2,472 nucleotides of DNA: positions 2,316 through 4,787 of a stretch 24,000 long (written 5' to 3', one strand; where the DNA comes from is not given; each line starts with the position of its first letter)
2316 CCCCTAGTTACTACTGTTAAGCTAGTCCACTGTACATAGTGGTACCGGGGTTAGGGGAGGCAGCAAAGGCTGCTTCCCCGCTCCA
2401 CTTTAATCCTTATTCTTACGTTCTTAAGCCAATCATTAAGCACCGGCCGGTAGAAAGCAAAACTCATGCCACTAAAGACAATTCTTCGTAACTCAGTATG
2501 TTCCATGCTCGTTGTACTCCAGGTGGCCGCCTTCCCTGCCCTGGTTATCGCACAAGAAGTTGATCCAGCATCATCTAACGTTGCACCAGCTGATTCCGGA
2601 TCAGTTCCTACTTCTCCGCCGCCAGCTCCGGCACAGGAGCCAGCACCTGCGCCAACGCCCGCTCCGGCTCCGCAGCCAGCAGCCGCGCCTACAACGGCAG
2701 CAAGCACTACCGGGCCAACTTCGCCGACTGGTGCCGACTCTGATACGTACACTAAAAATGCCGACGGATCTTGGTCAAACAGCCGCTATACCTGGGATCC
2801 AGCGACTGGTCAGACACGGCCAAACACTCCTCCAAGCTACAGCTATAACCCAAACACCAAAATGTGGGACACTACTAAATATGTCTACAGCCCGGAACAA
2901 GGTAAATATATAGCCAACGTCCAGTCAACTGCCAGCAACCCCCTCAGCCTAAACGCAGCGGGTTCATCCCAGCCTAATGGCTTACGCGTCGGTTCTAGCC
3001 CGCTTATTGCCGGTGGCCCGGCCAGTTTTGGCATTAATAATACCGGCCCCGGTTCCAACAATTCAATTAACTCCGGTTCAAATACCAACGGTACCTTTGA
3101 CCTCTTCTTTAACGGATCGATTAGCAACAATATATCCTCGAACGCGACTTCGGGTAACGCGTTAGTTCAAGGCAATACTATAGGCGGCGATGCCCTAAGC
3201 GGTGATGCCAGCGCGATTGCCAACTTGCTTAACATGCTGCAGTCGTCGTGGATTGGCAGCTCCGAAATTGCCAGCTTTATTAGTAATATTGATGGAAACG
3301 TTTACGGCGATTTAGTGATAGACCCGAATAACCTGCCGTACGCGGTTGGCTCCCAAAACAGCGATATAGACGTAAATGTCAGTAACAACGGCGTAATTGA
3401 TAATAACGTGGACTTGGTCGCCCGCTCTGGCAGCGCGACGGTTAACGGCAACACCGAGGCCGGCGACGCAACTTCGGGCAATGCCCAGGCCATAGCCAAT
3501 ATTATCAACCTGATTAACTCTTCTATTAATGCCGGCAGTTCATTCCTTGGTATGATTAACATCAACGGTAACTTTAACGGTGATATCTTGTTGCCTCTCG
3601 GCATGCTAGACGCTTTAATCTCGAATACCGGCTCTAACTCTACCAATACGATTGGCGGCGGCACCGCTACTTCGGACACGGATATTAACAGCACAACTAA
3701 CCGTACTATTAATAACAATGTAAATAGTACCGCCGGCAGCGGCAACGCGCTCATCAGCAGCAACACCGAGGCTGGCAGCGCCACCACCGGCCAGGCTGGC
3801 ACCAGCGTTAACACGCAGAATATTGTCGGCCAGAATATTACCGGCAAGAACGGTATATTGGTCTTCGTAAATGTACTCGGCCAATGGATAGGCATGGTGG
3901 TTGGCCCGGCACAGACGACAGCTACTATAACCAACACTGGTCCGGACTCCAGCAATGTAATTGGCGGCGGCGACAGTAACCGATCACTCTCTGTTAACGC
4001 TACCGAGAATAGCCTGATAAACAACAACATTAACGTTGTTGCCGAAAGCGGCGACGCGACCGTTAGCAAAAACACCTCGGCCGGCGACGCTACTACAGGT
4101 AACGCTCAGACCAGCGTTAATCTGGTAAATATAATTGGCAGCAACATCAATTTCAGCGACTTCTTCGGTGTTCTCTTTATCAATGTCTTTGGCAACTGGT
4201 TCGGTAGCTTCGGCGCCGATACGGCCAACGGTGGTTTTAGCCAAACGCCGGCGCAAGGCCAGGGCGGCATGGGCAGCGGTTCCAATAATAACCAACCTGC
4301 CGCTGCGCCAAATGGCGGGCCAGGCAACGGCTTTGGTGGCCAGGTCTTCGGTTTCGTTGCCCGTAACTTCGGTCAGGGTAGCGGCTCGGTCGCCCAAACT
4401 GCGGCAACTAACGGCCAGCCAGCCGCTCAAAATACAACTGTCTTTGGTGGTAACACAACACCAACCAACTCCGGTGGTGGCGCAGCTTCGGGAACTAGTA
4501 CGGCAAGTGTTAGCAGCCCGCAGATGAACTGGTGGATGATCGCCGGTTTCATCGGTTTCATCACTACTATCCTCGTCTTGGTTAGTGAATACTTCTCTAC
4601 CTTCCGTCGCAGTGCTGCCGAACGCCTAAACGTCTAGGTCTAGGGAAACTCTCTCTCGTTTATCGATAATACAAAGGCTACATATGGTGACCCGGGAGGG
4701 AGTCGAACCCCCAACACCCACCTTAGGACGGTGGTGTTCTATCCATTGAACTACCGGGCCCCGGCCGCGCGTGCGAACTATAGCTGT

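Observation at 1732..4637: Adjacent short/long paralogous secreted repeat proteins: a possible anchor-plus-subunit surface fibre or layer system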

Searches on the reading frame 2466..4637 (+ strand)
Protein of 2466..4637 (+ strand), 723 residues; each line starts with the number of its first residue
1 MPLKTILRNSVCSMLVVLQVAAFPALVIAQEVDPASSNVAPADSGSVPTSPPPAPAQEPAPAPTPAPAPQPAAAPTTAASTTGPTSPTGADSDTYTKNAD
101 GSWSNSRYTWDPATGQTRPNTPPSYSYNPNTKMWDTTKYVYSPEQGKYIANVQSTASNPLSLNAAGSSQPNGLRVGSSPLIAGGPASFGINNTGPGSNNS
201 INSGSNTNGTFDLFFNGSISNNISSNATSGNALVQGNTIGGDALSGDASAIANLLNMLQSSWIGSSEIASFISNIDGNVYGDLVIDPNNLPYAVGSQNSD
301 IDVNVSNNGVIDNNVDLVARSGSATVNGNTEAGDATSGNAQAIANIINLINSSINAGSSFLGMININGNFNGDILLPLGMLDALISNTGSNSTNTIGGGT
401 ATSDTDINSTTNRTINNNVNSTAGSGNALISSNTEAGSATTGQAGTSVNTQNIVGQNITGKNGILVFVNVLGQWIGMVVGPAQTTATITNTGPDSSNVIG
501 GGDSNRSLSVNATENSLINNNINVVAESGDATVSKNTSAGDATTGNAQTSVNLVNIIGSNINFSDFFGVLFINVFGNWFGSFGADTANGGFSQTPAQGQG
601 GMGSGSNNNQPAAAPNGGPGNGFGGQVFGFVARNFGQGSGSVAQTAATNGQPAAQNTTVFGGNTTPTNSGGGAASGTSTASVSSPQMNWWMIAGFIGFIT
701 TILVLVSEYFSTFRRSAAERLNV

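Call 4: search_protein_families(library=pfam, proteins=[window:2466-4637:+], max_evalue=0.1)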
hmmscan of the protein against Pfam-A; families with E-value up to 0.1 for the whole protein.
window:2466-4637:+ (723 aa): 0 families

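Call 6: search_protein_families(library=ncbifam, proteins=[window:2466-4637:+], max_evalue=1)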
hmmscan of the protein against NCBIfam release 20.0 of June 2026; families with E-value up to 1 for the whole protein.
window:2466-4637:+ (723 aa): 3 families
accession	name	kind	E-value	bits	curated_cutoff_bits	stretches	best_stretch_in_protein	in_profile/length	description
NF058583.1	LAXTG_small_WW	exception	0.17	11.6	65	1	670-709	6-47/54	LAXTG motif-containing small protein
NF033761.1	gliding_GltJ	equivalog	0.53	9.3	450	1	11-121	377-486/671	adventurous gliding motility protein GltJ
NF040486.1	SrfA_fam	subfamily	0.68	9.3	150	0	34-116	267-349/438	SrfA family protein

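Call 8: find_homologous_proteins(query=window:2466-4637:+, max_evalue=0.001)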
Query window:2466-4637:+ (723 aa): 1280 proteins with E <= 0.001 among 8000 candidates; the best 120 are listed.
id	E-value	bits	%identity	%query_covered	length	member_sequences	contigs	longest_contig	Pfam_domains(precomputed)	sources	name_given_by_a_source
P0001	0.0e+0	1485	100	98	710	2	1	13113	-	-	-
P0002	8.0e-268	909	64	100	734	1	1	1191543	-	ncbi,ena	-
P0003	7.4e-248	843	58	100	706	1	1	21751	-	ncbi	-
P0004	1.3e-232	792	59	100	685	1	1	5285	-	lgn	-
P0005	8.1e-219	747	56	100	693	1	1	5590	-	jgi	-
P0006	8.2e-219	747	55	100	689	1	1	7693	-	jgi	jgi:hypothetical protein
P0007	1.1e-217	743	57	100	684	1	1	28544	-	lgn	-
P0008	7.1e-217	740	57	100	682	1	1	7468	-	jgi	jgi:hypothetical protein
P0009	4.9e-213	728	57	100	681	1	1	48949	-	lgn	-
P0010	8.4e-213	727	56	100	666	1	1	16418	-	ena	-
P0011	1.8e-209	716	56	100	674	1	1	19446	-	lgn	-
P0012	4.5e-206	705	54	100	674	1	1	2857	-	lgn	-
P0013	2.3e-205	702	55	100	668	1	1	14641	-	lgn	-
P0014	2.1e-203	696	53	100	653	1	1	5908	-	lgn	-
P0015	1.5e-198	680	56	100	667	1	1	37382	-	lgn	-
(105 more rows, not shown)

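Call 10: find_encoding_contigs(protein=P0002, flank=8000, max_places=2)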
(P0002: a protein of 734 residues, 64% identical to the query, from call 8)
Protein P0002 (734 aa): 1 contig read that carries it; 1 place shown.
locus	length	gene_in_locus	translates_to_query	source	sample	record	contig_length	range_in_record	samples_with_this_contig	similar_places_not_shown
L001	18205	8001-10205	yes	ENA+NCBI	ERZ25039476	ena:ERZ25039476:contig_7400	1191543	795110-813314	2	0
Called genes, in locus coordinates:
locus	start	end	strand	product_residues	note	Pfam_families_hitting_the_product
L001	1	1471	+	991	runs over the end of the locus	-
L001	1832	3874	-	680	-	PF12229:PG_binding_4 (weak), PF13354:Beta-lactamase2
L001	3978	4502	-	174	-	-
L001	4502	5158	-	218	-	-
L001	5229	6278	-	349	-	PF13623:SurA_N_2, PF13624:SurA_N_3, PF00639:Rotamase, PF13616:Rotamase_3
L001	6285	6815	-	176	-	-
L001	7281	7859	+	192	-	-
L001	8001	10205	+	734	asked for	-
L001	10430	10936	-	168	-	PF00334:NDK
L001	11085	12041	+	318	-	PF02899:Phage_int_SAM_1, PF13102:Phage_int_SAM_5, PF13495:Phage_int_SAM_4 (faint), PF00589:Phage_integrase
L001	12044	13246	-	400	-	PF00535:Glycos_transf_2, PF13641:Glyco_tranf_2_3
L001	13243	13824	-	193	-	PF04203:Sortase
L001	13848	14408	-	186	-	-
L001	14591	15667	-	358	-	PF14341:PilX_N (weak)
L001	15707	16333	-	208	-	PF07963:N_methyl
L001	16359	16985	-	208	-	-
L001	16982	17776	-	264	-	-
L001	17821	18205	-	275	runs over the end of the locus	PF06750:A24_N_bact, PF01478:Peptidase_A24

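Call 12: search_solved_structures(query=A1, max_evalue=1, show_alignments=2)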
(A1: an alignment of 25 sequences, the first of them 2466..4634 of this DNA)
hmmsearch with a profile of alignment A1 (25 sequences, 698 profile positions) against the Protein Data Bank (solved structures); distinct sequences matched with E-value up to 1: 0.

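Call 22: find_related_loci(query=A1, collection=genome_contigs, flank=6000)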
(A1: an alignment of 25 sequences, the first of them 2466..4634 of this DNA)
Query A1 (723 aa) in genome_contigs; peptide patterns used: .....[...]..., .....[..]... (x = any residue, [..] = any of these).
251 stretches matched a pattern; 200 encode a relative of the query (tblastn E <= 1e-3); the best 80 are kept; 80 distinct loci.
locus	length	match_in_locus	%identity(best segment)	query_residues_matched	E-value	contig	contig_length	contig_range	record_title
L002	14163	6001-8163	64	1-721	0e+0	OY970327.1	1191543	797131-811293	MAG: Candidatus Saccharimonadia bacterium isolate MFD01275.bin.c.7 genome assembly, chromosome: 1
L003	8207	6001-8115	58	1-721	0e+0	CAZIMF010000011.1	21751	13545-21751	MAG TPA_asm: uncultured Candidatus Saccharibacteria bacterium isolate SRP200132_co1_3 genome assembly, contig: NODE_4165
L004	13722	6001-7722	52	3-586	3e-165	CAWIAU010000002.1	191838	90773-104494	MAG: uncultured bacterium isolate MFD01275.bin.1.89 genome assembly, contig: contig_33631, whole genome shotgun sequence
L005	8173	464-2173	47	14-610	8e-147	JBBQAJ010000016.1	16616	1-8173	MAG: Candidatus Saccharimonadales bacterium isolate Co_metawrap_1474 Cmw_1474_k141_1106688_length_16616_cov_14.9966, who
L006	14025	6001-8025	43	3-717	3e-143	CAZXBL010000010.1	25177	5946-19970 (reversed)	MAG TPA_asm: uncultured Candidatus Saccharibacteria bacterium isolate binchicken_co174_40 genome assembly, contig: NODE_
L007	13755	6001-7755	47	3-589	5e-143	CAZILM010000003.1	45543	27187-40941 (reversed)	MAG TPA_asm: uncultured Candidatus Saccharibacteria bacterium isolate SRP200132_co1_22 genome assembly, contig: NODE_129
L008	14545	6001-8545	42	15-691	2e-136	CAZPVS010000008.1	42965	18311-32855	MAG TPA_asm: uncultured Candidatus Saccharibacteria bacterium isolate SRP329715_co1_113 genome assembly, contig: NODE_11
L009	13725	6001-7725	45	3-586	7e-137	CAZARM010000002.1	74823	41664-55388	MAG TPA_asm: uncultured Candidatus Saccharibacteria bacterium isolate SRP200132_co1_173 genome assembly, contig: NODE_44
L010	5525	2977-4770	41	1-603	7e-130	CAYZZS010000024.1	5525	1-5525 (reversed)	MAG TPA_asm: uncultured Candidatus Saccharibacteria bacterium isolate SRP144015_co1_48 genome assembly, contig: NODE_609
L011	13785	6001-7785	44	3-605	2e-127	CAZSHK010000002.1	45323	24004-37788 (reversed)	MAG TPA_asm: uncultured Candidatus Saccharibacteria bacterium isolate SRP200132_co1_696 genome assembly, contig: NODE_13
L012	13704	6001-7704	42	3-589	6e-126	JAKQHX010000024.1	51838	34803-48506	MAG: bacterium isolate USDE_metabat.59 k141_174297, whole genome shotgun sequence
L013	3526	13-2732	43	62-714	1e-129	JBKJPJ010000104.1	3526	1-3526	MAG: Candidatus Saccharimonadales bacterium isolate ant_bin.454 k117_4980392, whole genome shotgun sequence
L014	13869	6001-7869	41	71-715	4e-123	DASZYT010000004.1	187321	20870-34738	MAG TPA_asm: Candidatus Saccharimonadales bacterium isolate SMAG_U6217 k141_1042231, whole genome shotgun sequence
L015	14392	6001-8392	45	72-634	1e-120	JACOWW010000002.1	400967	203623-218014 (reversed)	MAG: Candidatus Saccharibacteria bacterium isolate NC_groundwater_137_Ag_S-0.1um_47_11 S4_GD2017_2_S1_scaffold_70, whole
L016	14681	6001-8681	38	7-710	4e-120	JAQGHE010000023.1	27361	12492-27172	MAG: Candidatus Saccharibacteria bacterium isolate RYN_425 scaffold_52990, whole genome shotgun sequence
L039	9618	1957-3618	42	49-589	7e-104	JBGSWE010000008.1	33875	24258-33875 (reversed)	MAG: Candidatus Saccharimonadales bacterium isolate JTS-AC474 k141_32179, whole genome shotgun sequence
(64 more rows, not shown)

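Call 24: predict_structure(alignment_id=A1)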
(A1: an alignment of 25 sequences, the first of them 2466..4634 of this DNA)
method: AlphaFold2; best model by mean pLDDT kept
length: 723 residues; sequences in the alignment: 25
mean_pLDDT: 52.3   pTM: 0.39
mean pLDDT of the five models: 52.3, 51.9, 51.2, 50.3, 47.4
residues with pLDDT >= 90: 33; 70-90: 152; 50-70: 171; < 50: 367
segments of 3 or more residues with pLDDT < 50: 24-82, 88-92, 123-144, 146-149, 151-217, 264-266, 289-308, 377-411, 472-513, 584-688
pLDDT, mean of each block of 10 residues (from residue 1): 77 81 45 33 33 38 44 38 48 70 78 67 47 43 44 33 31 30 25 30 26 41 71 85 82 62 50 60 54 26 37 72 89 89 69 62 65 53 26 27 29 64 87 90 76 61 59 39 25 29 28 54 82 91 86 66 64 66 48 30 30 28 30 26 25 29 27 28 43 82 85 77 58
secondary structure, 60 per line:
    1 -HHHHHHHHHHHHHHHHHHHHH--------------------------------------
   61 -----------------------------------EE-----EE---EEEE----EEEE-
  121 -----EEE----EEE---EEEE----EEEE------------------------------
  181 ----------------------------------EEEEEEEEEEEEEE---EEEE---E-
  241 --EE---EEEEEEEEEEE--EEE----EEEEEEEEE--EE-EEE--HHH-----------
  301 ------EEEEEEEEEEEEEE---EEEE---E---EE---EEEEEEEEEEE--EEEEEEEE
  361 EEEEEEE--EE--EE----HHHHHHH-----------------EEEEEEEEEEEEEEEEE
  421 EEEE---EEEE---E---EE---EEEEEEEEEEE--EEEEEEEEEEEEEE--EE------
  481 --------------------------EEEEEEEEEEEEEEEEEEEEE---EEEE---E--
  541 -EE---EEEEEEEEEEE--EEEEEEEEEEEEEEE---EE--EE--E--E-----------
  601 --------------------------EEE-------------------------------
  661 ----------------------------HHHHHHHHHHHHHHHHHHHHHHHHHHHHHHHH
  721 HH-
elements in order (helices of 4 or more, strands of 3 or more residues): H2-22 E108-111 E116-119 E126-128 E133-135 E139-142 E147-150 E215-228 E232-235 E248-258 E261-263 E268-276 E282-284 E307-320 E324-327 E340-350 E353-367 H380-386 E404-424 E428-431 E444-454 E457-470 E507-527 E531-534 E547-557 E560-574 E627-629 H689-722

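Call 28: fold_search(model_id=the predicted structure, library=pdb)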
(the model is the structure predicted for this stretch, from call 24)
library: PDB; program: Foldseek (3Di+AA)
matches with E <= 10: 7; with E <= 0.001: 0
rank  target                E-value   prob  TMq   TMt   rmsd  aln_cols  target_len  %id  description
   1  9nqd_0                2.8e+00  0.01  0.04  0.09  30.8       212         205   13  Structure of Pseudomonas FapC Biofilm-Forming Functional Amyloid (released 2025-06-25)
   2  8e73_G2               5.6e+00  0.00  0.03  0.06  22.1       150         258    8  Vigna radiata supercomplex I+III2 (full bridge) (released 2023-01-11)
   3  6bg8_A                7.5e+00  0.01  0.05  0.10  20.6       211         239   12  Shewanella frigidimarina ice-binding protein_1 DUF3494 Domain (released 2018-03-07)
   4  9ydg_B                7.8e+00  0.15  0.04  0.09  11.5        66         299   17  Crystal structure of the human DCAF1 WDR domain in complex with OICR-41074 (released 2025-11-12)
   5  4z8l_A                7.8e+00  0.15  0.04  0.09  11.7        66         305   15  Crystal structure of DCAF1/SIV-MND VPX/MND SAMHD1 NTD ternary complex (released 2015-06-17)
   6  7sse_B                8.6e+00  0.10  0.04  0.09  11.6        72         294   14  Crystal structure of the WDR domain of human DCAF1 in complex with CYCA-117-70 (released 2021-12-15)
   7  5l6v_P                9.0e+00  0.00  0.04  0.07  20.1       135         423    5  Crystal structure of E. coli ADP-glucose pyrophosphorylase (AGPase) in complex with a negative allosteric regulator ad (released 2016-09-07)

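Call 73: search_protein_families(library=ncbifam, proteins=[L001:13243-13824:-], max_evalue=0.01)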
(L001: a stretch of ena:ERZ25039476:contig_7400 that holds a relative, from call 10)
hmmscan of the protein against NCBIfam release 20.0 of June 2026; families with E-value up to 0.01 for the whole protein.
L001:13243-13824:- (193 aa): 7 families
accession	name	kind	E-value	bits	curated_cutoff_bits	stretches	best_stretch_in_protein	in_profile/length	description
NF033746.1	class_D_sortase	subfamily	6e-09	35.8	165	1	63-173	13-114/135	class D sortase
NF058671.1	sortase_SrtD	exception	3.3e-08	33.4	140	1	63-173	67-168/187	class D sortase, LPxTATN-specific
NF033748.1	class_F_sortase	subfamily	1.3e-07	31.4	166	1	59-181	10-141/155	class F sortase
TIGR01076.1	sortase_fam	subfamily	1.3e-06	28.2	39.35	1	63-174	3-112/136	sortase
TIGR03784.1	marine_sortase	equivalog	3.6e-06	26.7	158.25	1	98-173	83-156/174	class GN sortase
NF033747.1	class_E_sortase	subfamily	4.5e-06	26.7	160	1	62-177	73-193/211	class E sortase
NF033745.1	class_C_sortase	subfamily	0.0021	17.8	160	1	87-174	115-205/220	class C sortase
